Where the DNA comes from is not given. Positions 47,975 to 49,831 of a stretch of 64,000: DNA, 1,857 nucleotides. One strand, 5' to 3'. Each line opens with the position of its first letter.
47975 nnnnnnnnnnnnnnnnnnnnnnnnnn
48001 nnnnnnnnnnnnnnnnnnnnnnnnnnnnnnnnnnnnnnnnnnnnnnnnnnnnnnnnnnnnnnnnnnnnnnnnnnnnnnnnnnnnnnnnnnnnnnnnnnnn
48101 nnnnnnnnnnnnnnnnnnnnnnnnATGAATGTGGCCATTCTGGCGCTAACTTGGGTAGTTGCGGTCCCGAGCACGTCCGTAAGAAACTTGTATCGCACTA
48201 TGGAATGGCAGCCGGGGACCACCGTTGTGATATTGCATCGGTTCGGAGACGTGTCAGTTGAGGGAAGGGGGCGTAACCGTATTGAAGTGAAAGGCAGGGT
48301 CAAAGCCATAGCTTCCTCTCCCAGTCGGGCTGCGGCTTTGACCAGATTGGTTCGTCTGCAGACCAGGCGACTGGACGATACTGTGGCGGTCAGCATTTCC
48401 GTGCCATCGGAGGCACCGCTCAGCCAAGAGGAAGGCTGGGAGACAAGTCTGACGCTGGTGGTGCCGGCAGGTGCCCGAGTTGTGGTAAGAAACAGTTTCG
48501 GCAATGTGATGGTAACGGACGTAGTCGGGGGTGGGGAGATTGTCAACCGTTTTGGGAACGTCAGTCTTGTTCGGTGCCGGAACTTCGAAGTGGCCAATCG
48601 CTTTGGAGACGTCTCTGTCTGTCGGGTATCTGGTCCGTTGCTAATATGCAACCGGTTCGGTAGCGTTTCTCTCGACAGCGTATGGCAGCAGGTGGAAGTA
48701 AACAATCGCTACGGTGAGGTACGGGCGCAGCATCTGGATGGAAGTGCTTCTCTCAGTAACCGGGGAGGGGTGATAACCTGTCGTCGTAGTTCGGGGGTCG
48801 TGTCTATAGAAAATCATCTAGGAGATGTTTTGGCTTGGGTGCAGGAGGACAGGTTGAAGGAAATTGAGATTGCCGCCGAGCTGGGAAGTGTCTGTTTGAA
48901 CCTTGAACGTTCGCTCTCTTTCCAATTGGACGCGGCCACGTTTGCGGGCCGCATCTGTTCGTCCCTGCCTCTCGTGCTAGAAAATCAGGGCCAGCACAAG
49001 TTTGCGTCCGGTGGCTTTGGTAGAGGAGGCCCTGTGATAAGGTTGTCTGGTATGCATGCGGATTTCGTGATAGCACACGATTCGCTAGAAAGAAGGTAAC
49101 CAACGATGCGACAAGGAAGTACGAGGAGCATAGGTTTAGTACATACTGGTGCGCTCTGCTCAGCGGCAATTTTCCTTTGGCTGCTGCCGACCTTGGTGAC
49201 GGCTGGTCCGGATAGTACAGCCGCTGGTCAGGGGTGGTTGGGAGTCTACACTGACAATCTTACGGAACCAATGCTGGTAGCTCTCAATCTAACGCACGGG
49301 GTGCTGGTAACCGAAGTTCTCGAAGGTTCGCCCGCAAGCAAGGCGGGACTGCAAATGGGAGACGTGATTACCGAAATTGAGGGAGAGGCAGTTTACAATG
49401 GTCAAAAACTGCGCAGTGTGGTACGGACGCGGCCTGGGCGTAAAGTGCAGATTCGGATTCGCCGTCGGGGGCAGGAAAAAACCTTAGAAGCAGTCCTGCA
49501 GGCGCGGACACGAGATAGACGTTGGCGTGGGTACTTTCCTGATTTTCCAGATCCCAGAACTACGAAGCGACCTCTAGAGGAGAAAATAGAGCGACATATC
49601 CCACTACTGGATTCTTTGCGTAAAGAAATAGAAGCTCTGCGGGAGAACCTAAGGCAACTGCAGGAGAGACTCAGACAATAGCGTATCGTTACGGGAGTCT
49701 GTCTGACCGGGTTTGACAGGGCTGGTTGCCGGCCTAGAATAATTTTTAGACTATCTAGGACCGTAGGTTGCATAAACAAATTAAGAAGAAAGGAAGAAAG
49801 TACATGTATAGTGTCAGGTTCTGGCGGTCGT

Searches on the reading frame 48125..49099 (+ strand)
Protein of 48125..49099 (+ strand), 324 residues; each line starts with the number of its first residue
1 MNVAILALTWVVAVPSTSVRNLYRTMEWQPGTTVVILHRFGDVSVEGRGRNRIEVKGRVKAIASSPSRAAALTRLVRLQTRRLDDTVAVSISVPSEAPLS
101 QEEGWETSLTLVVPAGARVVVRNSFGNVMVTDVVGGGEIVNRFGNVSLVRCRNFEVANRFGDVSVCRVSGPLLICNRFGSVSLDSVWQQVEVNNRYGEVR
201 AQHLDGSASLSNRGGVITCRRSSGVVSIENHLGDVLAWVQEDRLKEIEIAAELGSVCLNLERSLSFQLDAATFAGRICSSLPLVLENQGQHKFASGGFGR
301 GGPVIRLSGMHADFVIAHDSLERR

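Call 73: search_protein_families(library=pfam, proteins=[window:48125-49099:+], max_evalue=0.01)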
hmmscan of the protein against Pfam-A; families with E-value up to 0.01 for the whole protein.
window:48125-49099:+ (324 aa): 1 family
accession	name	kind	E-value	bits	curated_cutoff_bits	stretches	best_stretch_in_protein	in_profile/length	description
PF13349.12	DUF4097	-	7e-05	22.7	22.9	1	106-313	65-243/247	Toastrack DUF4097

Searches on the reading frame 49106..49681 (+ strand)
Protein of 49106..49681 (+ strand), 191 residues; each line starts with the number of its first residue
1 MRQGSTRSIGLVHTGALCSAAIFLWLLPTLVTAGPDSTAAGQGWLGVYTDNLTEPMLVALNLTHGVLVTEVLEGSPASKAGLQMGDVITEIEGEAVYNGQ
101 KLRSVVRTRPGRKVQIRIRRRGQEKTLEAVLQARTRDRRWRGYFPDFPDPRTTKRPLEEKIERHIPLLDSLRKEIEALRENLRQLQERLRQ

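Call 73: search_protein_families(library=pfam, proteins=[window:49106-49681:+], max_evalue=0.01)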
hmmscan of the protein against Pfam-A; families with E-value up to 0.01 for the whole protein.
window:49106-49681:+ (191 aa): 5 families
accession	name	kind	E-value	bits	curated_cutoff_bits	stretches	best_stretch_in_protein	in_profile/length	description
PF13180.12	PDZ_2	-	1.3e-14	54.6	27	1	45-129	3-78/80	PDZ domain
PF17820.7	PDZ_6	-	6.2e-14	51.9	27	1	68-120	2-54/54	PDZ domain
PF00595.29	PDZ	-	6.7e-09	36.4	23.2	1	63-118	24-80/81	PDZ domain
PF14685.13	PDZ_Tricorn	-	9.3e-05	22.8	25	1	73-125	29-83/88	Tricorn protease PDZ domain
PF04495.20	GRASP55_65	-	0.0084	16.9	27.7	0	61-131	40-111/138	GRASP55/65 PDZ-like domain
